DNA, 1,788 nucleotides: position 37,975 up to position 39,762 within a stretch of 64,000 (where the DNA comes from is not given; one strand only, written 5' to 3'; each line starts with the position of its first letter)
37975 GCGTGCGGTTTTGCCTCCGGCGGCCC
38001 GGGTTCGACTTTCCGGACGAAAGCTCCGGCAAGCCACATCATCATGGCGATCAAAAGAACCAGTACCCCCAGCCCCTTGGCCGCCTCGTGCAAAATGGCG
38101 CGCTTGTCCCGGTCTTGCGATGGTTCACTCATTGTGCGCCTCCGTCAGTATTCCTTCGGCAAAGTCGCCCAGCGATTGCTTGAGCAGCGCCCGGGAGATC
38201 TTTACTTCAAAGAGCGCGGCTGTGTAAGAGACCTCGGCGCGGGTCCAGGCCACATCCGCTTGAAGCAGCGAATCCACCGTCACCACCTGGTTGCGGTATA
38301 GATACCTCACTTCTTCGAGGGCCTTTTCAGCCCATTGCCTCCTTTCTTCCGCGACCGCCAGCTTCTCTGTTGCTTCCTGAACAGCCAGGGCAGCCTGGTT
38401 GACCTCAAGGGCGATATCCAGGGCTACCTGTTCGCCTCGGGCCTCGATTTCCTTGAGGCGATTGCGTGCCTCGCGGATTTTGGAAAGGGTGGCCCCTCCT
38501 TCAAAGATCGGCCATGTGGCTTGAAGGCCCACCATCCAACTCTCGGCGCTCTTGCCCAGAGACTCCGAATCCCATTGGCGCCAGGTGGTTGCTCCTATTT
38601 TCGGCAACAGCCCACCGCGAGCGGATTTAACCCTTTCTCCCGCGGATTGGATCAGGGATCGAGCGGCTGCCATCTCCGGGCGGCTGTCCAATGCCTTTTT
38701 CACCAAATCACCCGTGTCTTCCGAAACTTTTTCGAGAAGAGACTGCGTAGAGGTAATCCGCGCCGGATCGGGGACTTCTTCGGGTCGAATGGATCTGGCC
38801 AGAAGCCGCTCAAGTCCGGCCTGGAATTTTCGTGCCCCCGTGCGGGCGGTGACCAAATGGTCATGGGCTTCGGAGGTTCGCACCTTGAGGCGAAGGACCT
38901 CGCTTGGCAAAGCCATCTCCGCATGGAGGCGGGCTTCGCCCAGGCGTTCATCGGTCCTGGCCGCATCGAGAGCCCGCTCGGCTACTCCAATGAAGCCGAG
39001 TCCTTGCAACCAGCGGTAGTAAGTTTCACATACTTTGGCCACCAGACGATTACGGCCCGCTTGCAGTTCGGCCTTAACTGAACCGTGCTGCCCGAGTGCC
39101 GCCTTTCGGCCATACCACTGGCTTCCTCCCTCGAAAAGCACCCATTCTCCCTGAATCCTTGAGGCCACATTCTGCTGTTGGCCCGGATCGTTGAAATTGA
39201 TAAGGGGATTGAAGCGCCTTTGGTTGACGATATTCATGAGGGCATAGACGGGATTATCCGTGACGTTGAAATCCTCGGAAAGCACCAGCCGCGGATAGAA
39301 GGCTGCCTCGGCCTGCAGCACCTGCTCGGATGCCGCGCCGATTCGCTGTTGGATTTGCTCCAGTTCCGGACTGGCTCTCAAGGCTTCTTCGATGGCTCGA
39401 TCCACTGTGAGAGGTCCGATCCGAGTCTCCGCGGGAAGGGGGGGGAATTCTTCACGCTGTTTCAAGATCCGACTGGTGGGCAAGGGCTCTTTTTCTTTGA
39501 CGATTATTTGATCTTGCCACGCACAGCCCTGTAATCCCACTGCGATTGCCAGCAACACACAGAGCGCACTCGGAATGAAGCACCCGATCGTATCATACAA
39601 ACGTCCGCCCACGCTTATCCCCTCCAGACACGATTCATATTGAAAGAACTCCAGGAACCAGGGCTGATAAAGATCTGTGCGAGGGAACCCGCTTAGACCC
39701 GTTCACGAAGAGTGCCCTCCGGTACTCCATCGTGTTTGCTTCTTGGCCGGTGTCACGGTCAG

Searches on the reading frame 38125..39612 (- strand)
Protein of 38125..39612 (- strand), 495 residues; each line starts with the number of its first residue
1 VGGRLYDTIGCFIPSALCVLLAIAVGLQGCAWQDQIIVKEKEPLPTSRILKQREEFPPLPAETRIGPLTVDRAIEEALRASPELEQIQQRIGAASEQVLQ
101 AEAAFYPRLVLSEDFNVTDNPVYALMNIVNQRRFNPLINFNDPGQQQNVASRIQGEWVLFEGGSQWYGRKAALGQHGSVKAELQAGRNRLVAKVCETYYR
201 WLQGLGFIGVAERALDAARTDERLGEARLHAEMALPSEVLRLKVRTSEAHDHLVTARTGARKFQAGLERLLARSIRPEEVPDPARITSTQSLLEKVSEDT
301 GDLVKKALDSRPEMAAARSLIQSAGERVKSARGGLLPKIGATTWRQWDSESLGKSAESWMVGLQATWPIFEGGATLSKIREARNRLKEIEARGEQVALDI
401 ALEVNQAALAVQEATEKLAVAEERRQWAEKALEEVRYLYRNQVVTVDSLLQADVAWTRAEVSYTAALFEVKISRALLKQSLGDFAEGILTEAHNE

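Call 29: search_protein_families(library=pfam, proteins=[window:38125-39612:-])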
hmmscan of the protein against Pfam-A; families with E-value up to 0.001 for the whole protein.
window:38125-39612:- (495 aa): 1 family
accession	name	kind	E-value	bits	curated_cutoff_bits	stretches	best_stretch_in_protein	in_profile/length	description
PF02321.23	OEP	-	1e-47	162.8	22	2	302-482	3-187/187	Outer membrane efflux protein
